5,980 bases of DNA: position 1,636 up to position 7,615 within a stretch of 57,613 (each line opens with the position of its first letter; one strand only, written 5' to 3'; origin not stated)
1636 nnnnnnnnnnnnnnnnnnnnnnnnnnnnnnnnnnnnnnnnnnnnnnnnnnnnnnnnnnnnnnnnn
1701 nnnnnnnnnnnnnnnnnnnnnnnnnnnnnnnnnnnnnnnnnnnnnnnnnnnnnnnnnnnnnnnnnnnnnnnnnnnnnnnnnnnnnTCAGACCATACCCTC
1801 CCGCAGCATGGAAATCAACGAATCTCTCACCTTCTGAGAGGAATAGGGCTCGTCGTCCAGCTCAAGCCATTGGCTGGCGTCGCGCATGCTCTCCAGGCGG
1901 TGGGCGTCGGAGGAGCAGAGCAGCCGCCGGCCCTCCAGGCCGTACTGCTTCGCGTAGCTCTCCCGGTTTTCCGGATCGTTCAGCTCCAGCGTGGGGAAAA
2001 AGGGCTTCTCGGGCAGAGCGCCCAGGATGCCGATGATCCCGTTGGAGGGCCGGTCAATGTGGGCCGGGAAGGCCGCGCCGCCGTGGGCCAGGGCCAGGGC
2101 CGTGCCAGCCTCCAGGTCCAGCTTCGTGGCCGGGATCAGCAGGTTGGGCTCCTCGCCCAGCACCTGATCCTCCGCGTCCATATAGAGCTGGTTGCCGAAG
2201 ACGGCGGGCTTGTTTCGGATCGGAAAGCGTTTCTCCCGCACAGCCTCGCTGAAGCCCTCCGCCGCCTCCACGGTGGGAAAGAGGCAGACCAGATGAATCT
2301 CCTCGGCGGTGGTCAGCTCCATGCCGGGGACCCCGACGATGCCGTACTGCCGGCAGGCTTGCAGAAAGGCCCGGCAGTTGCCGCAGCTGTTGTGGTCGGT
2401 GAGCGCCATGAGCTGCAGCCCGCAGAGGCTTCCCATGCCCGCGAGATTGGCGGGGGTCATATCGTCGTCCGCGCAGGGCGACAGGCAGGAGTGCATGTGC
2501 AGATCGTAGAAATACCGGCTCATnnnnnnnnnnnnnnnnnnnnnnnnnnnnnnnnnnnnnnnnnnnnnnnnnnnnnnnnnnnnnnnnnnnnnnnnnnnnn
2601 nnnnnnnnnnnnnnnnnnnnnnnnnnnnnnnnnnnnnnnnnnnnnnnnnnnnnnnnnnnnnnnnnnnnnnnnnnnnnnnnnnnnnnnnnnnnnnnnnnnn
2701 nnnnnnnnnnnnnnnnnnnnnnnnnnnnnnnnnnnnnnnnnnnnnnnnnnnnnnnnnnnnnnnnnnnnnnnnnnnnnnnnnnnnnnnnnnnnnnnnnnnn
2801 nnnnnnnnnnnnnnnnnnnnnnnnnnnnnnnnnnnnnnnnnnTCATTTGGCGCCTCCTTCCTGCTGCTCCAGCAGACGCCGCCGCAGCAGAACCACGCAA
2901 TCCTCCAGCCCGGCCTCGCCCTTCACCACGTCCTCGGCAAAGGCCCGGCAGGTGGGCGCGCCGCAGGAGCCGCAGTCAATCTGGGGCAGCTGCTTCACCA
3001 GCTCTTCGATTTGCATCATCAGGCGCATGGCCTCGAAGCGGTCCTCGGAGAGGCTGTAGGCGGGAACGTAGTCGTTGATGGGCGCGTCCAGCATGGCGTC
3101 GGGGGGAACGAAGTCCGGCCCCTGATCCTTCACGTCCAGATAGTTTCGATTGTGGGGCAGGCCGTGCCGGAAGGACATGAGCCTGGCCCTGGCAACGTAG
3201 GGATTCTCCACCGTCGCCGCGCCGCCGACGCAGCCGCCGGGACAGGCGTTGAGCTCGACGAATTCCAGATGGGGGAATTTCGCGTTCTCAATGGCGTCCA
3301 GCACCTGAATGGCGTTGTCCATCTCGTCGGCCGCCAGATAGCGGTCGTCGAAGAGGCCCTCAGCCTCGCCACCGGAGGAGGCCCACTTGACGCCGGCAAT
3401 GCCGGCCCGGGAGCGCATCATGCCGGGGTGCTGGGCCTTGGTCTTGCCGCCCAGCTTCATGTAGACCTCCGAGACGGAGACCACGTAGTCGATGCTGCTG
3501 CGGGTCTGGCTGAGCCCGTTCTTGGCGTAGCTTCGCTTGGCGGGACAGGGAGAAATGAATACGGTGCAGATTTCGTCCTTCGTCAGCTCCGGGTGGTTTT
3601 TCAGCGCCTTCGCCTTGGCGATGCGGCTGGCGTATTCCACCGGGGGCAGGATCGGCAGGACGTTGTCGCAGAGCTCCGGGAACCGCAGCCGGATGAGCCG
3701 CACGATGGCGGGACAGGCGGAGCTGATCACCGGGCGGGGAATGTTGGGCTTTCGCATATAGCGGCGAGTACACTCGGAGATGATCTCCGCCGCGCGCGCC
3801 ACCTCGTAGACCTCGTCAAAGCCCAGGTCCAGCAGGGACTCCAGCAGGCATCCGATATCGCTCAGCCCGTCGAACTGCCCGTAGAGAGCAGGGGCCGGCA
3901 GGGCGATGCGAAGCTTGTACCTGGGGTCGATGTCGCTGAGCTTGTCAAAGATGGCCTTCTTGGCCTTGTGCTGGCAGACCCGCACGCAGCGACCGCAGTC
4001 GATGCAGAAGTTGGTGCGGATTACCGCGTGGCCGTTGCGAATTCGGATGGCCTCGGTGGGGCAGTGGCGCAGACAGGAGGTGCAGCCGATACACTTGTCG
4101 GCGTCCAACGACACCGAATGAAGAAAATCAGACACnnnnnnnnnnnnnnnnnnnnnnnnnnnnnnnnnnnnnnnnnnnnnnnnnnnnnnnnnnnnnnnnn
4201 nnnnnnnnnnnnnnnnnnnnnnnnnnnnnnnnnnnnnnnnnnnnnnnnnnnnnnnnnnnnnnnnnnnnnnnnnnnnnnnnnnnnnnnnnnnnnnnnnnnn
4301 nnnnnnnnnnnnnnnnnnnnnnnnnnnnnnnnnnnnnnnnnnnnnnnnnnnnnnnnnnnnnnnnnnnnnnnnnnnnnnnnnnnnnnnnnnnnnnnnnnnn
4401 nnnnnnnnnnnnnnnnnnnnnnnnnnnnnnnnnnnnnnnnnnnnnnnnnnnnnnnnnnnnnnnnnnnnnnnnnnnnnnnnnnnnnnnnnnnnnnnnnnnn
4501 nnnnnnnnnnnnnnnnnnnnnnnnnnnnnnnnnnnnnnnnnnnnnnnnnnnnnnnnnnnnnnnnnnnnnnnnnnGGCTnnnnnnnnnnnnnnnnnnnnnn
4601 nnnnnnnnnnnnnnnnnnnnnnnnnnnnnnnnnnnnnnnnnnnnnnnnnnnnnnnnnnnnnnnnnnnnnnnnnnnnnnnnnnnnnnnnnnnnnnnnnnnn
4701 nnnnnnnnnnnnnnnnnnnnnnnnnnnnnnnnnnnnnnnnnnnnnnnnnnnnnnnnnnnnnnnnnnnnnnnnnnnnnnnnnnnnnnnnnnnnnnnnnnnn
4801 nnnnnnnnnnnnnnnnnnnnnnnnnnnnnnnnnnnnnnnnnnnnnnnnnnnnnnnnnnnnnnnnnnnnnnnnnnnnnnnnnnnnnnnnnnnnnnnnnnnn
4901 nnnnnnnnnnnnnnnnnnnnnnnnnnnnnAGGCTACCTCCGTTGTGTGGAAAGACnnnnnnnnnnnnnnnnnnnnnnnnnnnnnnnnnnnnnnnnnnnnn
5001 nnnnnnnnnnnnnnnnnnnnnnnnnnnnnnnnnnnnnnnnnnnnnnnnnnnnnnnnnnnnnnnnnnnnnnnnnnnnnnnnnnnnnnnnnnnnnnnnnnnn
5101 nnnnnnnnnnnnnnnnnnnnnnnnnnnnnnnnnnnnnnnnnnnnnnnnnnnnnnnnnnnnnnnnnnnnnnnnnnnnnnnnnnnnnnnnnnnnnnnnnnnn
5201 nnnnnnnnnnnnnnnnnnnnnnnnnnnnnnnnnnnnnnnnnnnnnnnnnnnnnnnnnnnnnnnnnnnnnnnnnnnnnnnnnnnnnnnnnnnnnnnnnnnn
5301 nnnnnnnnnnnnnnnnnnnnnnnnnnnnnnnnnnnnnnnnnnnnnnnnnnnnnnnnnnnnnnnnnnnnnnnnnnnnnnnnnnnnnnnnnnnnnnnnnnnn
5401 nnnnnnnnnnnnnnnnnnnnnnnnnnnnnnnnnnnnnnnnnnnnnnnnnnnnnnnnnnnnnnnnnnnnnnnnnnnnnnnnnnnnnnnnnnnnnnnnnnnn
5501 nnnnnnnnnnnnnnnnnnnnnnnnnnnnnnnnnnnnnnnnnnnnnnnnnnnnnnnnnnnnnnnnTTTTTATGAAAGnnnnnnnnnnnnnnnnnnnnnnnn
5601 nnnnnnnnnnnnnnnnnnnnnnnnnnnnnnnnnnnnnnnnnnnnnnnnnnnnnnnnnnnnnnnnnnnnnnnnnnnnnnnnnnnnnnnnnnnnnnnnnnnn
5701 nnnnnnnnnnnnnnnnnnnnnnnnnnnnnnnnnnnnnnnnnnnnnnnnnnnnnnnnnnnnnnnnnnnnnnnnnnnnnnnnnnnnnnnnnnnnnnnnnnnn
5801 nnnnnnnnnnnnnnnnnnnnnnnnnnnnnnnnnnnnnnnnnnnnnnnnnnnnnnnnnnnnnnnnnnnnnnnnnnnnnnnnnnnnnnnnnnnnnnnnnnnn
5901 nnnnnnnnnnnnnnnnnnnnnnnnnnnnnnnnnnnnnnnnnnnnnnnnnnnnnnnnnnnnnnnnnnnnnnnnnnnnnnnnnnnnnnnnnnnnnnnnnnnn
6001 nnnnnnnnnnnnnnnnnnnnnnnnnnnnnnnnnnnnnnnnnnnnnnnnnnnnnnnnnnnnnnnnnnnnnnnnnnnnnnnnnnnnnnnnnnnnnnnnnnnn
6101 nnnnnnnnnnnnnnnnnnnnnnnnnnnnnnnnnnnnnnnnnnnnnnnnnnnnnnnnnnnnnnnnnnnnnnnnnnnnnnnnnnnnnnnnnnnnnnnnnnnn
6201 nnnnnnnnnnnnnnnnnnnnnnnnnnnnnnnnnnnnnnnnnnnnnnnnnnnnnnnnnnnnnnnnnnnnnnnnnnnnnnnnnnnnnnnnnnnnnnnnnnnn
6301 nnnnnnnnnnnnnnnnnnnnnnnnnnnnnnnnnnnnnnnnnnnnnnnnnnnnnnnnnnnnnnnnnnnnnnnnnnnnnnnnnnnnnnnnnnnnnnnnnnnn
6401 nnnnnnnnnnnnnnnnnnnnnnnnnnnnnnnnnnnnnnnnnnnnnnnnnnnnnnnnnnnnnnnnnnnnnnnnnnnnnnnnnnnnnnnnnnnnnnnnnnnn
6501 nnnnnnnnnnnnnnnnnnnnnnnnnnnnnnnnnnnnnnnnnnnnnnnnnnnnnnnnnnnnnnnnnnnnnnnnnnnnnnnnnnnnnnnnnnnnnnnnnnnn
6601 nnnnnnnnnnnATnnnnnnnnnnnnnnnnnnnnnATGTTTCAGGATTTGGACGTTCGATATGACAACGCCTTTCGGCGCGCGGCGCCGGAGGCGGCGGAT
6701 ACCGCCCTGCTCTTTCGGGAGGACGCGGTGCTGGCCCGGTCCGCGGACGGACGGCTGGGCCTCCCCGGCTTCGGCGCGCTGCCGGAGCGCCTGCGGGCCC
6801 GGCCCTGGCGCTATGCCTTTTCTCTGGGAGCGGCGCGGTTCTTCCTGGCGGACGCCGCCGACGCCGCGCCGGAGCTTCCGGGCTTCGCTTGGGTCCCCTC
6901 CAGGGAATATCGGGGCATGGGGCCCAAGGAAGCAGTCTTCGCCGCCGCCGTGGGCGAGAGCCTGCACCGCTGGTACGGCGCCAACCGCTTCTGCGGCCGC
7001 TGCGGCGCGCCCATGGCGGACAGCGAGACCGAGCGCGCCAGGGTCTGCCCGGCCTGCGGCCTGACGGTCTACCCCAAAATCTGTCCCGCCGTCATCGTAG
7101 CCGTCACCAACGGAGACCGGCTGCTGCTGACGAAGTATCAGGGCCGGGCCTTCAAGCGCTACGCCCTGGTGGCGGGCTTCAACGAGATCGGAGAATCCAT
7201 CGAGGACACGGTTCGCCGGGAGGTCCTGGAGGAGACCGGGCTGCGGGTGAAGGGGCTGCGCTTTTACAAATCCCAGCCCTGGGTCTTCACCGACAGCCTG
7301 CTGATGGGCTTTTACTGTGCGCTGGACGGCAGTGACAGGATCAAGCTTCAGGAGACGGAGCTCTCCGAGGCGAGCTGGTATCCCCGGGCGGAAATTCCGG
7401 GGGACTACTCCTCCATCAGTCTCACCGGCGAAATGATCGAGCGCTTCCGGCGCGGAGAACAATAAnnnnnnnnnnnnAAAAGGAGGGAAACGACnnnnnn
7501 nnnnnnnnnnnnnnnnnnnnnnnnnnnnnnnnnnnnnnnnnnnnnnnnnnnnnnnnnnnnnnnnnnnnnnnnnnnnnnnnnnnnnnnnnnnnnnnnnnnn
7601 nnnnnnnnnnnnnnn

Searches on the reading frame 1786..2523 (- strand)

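Call 42: search_protein_families(library=pfam, proteins=[window:1786-2523:-], max_evalue=0.01)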
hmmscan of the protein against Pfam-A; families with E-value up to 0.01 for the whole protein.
window:1786-2523:- (245 aa): 1 family
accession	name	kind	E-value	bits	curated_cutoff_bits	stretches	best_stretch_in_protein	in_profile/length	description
PF02811.25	PHP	-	3.7e-06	27.8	26.4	1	7-81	1-78/164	PHP domain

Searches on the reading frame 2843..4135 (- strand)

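Call 42: search_protein_families(library=pfam, proteins=[window:2843-4135:-], max_evalue=0.01)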
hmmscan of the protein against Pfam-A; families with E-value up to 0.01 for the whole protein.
window:2843-4135:- (430 aa): 12 families
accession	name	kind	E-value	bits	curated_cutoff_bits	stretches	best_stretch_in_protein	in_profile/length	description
PF02906.19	Fe_hyd_lg_C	-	1.3e-30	107.3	22.1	1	77-306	4-245/245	Iron only hydrogenase large subunit, C-terminal domain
PF04060.18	FeS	-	2.2e-15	56.5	23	1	383-414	1-32/33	Putative Fe-S cluster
PF13237.11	Fer4_10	-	2.7e-10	40.4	25.5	1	8-54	2-52/53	4Fe-4S dicluster domain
PF00037.32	Fer4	-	1.5e-09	37.7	21.1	2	10-31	3-24/24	4Fe-4S binding domain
PF14697.11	Fer4_21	-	9.6e-09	35.7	35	2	37-63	1-27/59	4Fe-4S dicluster domain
PF13187.11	Fer4_9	-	2.5e-08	34.2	27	1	14-57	1-50/52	4Fe-4S dicluster domain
PF12838.12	Fer4_7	-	1.6e-07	32.1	27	1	14-58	1-52/52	4Fe-4S dicluster domain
PF12837.12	Fer4_6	-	1.1e-06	28.7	25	2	11-30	5-24/24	4Fe-4S binding domain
PF12797.12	Fer4_2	-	3e-06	27.3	24.5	2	8-27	3-22/22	4Fe-4S binding domain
PF13746.11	Fer4_18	-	0.00028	21.5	27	1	12-60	58-101/114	4Fe-4S dicluster domain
PF13484.11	Fer4_16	-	0.00094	20.3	30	1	14-33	1-20/66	4Fe-4S double cluster binding domain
PF13183.11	Fer4_8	-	0.0071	17.3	27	0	12-27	2-17/68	4Fe-4S dicluster domain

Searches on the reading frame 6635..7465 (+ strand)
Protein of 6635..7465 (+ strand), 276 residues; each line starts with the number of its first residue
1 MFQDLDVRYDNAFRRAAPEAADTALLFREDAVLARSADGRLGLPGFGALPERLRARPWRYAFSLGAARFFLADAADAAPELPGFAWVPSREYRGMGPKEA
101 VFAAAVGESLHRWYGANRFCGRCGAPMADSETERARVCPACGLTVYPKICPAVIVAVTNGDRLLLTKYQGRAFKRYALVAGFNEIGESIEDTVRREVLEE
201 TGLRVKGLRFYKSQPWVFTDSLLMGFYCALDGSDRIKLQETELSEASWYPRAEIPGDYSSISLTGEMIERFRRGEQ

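Call 7: search_protein_families(library=pfam, proteins=[window:6635-7465:+], max_evalue=0.01)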
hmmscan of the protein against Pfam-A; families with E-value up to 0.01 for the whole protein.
window:6635-7465:+ (276 aa): 4 families
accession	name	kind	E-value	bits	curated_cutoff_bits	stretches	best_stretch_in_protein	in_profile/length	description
PF00293.34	NUDIX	-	1.8e-17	64.1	21.1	1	151-254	4-118/134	NUDIX domain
PF09297.16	Zn_ribbon_NUD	-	2.6e-13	49.8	24.8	1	117-146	3-32/32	NADH pyrophosphatase zinc ribbon domain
PF12773.13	DZR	-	0.0024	18.4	27.3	1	116-148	11-37/45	Double zinc ribbon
PF13240.11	Zn_Ribbon_1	-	0.003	17.7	25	0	118-126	14-22/23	zinc-ribbon domain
